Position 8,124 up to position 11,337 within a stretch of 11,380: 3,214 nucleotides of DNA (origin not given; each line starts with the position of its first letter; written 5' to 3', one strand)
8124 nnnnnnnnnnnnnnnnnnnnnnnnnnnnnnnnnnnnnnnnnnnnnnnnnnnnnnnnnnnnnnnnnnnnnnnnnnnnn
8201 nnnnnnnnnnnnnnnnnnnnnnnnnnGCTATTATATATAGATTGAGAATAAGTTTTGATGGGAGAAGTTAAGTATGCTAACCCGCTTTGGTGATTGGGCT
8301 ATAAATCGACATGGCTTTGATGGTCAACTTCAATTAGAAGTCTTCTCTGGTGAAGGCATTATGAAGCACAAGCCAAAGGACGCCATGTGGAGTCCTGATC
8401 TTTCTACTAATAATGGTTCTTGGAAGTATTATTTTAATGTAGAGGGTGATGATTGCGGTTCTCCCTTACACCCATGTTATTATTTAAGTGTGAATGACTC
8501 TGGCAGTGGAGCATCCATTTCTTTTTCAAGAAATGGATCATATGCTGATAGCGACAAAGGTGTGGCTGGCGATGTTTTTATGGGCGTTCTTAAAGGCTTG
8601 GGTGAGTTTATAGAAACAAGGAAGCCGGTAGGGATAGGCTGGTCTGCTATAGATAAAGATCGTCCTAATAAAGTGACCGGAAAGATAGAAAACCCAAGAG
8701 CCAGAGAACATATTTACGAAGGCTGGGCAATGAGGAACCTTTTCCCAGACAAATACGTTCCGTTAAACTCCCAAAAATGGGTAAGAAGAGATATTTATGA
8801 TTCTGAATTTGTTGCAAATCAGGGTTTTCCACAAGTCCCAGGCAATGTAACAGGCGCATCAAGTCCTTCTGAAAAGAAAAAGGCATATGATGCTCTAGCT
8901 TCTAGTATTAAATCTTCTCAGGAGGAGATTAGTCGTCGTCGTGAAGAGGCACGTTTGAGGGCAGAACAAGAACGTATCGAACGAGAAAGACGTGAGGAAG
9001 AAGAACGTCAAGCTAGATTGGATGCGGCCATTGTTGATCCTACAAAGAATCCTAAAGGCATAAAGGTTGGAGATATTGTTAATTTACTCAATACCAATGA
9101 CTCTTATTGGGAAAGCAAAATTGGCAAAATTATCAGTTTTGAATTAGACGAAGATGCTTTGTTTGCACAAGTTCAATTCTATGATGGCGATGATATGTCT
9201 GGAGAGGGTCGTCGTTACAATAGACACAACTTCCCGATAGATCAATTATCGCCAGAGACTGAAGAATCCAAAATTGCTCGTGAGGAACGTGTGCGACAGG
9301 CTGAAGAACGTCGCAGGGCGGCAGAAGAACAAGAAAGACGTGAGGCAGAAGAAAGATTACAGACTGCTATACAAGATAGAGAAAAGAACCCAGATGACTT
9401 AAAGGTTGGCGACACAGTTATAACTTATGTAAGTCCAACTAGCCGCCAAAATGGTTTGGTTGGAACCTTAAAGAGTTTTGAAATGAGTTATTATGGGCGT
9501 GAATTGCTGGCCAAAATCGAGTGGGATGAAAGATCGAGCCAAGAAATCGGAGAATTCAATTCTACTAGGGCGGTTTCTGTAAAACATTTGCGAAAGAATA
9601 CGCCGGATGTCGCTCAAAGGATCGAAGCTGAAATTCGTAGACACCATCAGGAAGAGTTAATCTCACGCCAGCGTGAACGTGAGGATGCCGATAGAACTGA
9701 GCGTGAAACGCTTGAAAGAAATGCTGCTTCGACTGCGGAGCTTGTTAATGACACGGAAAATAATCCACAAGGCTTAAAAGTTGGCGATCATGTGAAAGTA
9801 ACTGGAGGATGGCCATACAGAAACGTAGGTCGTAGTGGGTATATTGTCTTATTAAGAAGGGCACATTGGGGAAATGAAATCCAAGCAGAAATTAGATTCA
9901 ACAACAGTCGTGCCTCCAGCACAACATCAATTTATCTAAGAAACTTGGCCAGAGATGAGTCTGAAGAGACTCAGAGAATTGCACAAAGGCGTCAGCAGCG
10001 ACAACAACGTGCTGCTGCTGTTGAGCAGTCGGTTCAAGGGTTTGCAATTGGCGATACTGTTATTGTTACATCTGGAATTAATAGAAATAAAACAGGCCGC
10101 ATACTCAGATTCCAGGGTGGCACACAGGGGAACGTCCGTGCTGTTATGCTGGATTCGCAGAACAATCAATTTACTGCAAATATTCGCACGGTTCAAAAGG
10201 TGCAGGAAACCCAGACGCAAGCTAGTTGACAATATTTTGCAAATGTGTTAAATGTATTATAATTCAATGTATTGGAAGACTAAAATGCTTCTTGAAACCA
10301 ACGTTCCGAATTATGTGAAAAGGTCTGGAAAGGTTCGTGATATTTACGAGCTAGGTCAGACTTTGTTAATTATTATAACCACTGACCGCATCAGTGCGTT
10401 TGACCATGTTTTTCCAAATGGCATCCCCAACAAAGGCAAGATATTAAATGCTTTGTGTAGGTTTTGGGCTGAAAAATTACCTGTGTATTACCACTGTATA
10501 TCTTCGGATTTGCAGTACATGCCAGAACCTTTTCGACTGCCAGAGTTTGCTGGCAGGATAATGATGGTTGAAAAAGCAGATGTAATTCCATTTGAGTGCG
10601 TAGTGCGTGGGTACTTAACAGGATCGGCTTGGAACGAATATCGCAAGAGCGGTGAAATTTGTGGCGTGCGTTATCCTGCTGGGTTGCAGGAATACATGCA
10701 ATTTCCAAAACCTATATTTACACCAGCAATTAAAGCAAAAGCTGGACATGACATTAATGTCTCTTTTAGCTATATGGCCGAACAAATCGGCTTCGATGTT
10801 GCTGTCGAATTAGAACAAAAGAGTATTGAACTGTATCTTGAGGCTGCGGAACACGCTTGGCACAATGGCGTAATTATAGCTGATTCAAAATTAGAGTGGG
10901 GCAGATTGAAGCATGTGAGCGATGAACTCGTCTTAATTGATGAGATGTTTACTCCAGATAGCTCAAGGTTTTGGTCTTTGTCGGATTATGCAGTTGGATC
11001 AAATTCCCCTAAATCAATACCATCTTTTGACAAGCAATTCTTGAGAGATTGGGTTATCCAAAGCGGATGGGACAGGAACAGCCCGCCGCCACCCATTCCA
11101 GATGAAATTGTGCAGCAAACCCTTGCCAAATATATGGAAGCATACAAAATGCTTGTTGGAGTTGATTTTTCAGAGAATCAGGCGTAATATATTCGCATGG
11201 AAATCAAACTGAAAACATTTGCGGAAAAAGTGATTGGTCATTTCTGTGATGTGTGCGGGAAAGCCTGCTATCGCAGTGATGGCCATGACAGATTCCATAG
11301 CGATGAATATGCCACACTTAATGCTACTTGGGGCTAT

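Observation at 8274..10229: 651-aa protein with four tandem modules of ER/K-type single alpha-helix followed by a KVGD small beta-barrel (SH3/KOW/Tudor-like)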

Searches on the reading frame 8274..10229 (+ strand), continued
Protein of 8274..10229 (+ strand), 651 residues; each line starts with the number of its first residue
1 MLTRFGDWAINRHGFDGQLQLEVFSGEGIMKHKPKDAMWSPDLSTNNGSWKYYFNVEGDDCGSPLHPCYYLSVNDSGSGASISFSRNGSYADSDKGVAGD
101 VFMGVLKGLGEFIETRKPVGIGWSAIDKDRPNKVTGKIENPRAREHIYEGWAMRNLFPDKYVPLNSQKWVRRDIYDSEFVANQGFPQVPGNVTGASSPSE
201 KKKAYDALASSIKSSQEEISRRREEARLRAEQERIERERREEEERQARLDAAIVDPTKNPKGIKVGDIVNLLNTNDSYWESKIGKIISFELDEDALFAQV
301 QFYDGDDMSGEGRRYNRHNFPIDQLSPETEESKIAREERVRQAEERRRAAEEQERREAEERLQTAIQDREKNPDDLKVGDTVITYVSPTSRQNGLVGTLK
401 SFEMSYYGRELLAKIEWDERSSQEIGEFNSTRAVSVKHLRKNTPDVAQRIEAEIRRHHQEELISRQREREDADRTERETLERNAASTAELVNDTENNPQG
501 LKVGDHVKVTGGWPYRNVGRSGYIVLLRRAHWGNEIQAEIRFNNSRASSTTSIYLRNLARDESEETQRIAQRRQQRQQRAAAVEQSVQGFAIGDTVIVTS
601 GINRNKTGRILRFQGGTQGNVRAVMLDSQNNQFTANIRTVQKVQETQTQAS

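Call 52: find_encoding_contigs(protein=P0010, flank=10000, max_places=1)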
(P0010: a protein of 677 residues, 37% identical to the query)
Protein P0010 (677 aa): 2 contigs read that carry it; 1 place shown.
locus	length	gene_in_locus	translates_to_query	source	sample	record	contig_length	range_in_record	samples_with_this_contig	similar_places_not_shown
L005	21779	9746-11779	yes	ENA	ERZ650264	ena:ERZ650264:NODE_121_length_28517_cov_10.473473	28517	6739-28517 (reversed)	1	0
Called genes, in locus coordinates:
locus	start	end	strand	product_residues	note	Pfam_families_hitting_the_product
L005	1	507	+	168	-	?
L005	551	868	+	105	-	-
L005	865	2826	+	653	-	PF13598:DUF4139 (weak)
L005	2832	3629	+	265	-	-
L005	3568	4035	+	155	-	PF00293:NUDIX, PF14815:NUDIX_4 (weak)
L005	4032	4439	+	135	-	PF20475:DUF6717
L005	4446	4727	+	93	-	-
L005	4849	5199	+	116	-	PF07963:N_methyl (weak)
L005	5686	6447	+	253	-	PF02622:DUF179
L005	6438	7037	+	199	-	-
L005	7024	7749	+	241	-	-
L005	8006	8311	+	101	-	PF00085:Thioredoxin, PF13098:Thioredoxin_2, PF13905:Thioredoxin_8 (faint)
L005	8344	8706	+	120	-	-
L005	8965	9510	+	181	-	-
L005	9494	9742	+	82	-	-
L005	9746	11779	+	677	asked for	-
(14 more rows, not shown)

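Call 64: find_encoding_contigs(protein=P0002, flank=10000, max_places=1)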
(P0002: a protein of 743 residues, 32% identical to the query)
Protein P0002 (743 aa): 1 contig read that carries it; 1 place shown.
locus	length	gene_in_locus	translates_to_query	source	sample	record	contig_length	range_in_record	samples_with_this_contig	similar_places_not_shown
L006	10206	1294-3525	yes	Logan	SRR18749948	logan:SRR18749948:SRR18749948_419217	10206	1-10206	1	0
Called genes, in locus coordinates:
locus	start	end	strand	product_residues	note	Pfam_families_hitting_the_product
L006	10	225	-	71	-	-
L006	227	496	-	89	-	-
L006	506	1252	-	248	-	PF00557:Peptidase_M24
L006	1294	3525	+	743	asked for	-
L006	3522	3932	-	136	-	-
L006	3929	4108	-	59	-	-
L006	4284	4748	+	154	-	-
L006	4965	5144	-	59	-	PF02599:CsrA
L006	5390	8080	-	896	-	PF00133:tRNA-synt_1, PF01406:tRNA-synt_1e (faint), PF09334:tRNA-synt_1g (weak), PF08264:Anticodon_1, PF19302:DUF5915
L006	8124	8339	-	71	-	-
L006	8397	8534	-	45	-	-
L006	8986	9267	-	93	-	-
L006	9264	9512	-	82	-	-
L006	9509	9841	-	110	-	-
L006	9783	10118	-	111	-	-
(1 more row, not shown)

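Call 65: find_encoding_contigs(protein=P0014, flank=10000, max_places=1)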
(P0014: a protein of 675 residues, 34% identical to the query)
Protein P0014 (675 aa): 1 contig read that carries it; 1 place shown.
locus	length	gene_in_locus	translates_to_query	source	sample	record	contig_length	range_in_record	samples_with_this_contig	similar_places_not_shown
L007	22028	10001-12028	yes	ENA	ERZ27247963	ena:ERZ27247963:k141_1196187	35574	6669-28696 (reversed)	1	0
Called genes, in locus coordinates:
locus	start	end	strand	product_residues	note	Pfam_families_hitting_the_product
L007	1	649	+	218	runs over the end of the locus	-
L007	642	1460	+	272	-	-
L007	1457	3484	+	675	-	PF02463:SMC_N, PF13304:AAA_21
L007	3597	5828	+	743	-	PF02867:Ribonuc_red_lgC (faint)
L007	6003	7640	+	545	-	PF06418:CTP_synth_N, PF00117:GATase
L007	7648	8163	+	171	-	-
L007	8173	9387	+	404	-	PF13522:GATase_6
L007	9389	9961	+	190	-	PF24608:PDDEXK_15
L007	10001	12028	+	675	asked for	-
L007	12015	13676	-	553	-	PF17338:GP88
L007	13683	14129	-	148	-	-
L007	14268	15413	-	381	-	-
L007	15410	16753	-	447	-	PF26125:AcrVA2-like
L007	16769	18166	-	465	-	PF13203:DUF2201_N (weak)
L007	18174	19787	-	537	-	-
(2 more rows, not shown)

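Call 66: find_encoding_contigs(protein=P0016, flank=10000, max_places=1)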
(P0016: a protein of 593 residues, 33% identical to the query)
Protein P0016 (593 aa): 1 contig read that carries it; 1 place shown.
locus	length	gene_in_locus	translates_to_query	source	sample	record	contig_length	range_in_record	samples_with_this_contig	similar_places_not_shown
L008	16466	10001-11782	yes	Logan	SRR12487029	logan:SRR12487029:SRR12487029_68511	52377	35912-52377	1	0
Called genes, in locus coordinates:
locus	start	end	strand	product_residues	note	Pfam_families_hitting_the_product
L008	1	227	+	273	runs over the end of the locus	-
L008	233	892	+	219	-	-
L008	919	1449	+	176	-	-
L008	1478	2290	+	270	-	PF00149:Metallophos (faint), PF12850:Metallophos_2 (weak)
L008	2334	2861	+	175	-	PF04542:Sigma70_r2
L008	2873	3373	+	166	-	-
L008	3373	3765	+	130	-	-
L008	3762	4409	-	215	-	PF05708:Peptidase_C92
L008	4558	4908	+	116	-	-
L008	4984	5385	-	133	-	-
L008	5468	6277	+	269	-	PF20043:DUF6445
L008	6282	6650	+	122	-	-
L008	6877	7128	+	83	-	-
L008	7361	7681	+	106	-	PF02617:ClpS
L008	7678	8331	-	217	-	PF00685:Sulfotransfer_1 (faint)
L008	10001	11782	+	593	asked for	-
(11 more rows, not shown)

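Call 71: search_protein_families(library=ncbifam, proteins=[window:8274-10229:+], max_evalue=0.1)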
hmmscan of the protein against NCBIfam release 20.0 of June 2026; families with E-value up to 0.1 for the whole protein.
window:8274-10229:+ (651 aa): 1 family
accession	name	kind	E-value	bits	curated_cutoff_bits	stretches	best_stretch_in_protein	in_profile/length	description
TIGR00739.1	yajC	equivalog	0.006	16.6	44.2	0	571-602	21-50/84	preprotein translocase subunit YajC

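Call 72: search_protein_families(library=padloc, proteins=[window:8274-10229:+], max_evalue=0.1)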
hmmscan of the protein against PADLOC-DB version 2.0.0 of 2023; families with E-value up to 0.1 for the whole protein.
window:8274-10229:+ (651 aa): 0 families

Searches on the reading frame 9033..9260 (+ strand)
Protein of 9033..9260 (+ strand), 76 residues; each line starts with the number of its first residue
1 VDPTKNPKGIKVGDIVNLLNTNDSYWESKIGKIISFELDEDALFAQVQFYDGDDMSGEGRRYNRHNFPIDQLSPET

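Call 74: search_protein_families(library=pfam, alignment_id=A6, max_evalue=1)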
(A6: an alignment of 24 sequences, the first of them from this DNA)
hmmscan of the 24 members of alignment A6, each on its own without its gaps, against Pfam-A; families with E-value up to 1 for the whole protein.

A. member 1, seq(76 aa): 2 families
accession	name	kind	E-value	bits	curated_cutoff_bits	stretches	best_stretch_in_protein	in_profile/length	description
PF02427.23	PSI_PsaE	-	0.21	11.8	27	1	12-37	3-27/60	Photosystem I reaction centre subunit IV / PsaE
PF22310.2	NMB0315_dom_I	-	0.23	12.3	27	1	29-58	45-72/83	NMB0315-like, domain I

B. families by the number of members that match (of 24 scanned): 11 families
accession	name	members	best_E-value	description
PF24851.1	DUF7725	1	0.0021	Domain of unknown function (DUF7725)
PF03144.31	GTP_EFTU_D2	1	0.0097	Elongation factor Tu domain 2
PF07653.23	SH3_2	1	0.03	Variant SH3 domain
PF17961.7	Big_8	1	0.034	Bacterial Ig domain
PF01176.25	eIF-1a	1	0.04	Translation initiation factor 1A / IF-1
PF01336.31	tRNA_anti-codon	1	0.1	OB-fold nucleic acid binding domain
PF22481.1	DUF6985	1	0.13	Domain of unknown function (DUF6985)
PF09378.16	HAS-barrel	1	0.15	HAS barrel domain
PF24263.1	DUF7464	1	0.18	Domain of unknown function (DUF7464)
PF02427.23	PSI_PsaE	1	0.21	Photosystem I reaction centre subunit IV / PsaE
PF22310.2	NMB0315_dom_I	1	0.23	NMB0315-like, domain I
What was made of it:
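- Closest known: KOW motif domains of ribosomal proteins uL24 and eS4. Different: They have an NP-x-G-x-K-x-G-D entry motif and longer insertions, B1 is acidic, and none has a significant KOW HMM hit (call 74).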

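Call 75: search_solved_structures(query=A6, max_evalue=5)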
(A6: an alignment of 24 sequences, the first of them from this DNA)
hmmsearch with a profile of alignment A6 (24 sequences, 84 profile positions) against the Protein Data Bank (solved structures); distinct sequences matched with E-value up to 5: 28.
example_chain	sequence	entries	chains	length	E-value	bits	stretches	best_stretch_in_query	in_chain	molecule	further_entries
4xi6_A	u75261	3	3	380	0.0057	20.4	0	6-23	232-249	E3 ubiquitin-protein ligase MIB1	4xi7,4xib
9l8y_A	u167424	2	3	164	0.036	17.9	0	13-61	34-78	E3 ubiquitin-protein ligase HERC2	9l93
5h1s_W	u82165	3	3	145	0.24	15.3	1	13-77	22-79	50S ribosomal protein L24, chloroplastic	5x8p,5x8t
8fmw_AW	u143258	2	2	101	0.25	15.2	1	13-47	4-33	50S ribosomal protein L24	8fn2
4lnp_A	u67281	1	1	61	0.38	14.6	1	14-40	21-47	Sorbin and SH3 domain-containing protein 1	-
2dl3_A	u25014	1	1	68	0.44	14.4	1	14-41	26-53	Sorbin and SH3 domain-containing protein 1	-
4v61_BW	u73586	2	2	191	0.45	14.4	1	13-76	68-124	Ribosomal Protein L24 | 50S ribosomal protein L24, chloroplastic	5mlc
29aj_D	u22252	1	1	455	0.52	14.2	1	9-33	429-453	Mitochondrial amidoxime-reducing component 1,Endolysin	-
6fw2_A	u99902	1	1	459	0.53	14.1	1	9-33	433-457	Mitochondrial amidoxime-reducing component 1,Endolysin,Mitochondrial amidoxime-reducing co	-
2mox_A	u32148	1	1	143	0.63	13.9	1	14-47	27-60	Sorbin and SH3 domain-containing protein 1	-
4v83_BU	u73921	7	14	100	0.66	13.8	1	13-47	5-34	50S ribosomal protein L24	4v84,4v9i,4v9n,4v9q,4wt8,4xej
6eri_AU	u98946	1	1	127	0.67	13.8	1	13-51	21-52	50S ribosomal protein L24, chloroplastic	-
4v68_BY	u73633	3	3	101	0.67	13.8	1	13-47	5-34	50S ribosomal protein L24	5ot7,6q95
4v87_AU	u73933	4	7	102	0.69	13.8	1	13-47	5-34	50S ribosomal protein L24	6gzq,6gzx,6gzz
3j79_Z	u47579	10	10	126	0.71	13.7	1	14-48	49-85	60S ribosomal protein uL24 | 60S ribosomal protein L26, putative | 60S ribosomal protein L26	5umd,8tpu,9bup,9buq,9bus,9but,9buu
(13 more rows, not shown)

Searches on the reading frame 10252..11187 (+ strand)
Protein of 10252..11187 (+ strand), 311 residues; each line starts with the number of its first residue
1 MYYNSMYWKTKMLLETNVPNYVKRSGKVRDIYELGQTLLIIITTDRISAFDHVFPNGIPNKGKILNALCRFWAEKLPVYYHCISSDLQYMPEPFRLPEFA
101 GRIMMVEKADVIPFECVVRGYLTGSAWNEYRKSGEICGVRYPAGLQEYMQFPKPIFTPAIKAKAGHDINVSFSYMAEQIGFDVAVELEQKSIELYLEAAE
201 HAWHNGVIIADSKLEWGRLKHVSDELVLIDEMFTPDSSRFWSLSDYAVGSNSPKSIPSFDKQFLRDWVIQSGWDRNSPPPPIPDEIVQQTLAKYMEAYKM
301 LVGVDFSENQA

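Call 5: search_protein_families(library=pfam, proteins=[window:10252-11187:+], max_evalue=0.1)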
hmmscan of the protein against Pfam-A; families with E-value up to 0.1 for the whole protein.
window:10252-11187:+ (311 aa): 1 family
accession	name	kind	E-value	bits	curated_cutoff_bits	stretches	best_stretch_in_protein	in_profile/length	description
PF01259.24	SAICAR_synt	-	3.3e-60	204.2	20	1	25-277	4-230/233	SAICAR synthetase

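Call 6: search_protein_families(library=phrogs, proteins=[window:10252-11187:+], max_evalue=0.01)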
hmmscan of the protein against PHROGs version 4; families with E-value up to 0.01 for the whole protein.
window:10252-11187:+ (311 aa): 1 family
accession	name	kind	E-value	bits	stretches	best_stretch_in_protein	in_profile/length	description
phrog_1112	-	moron, auxiliary metabolic gene and host takeover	1.5e-11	45.3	1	25-243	6-197/232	phosphoribosylaminoimidazole-succinocarboxamide synthase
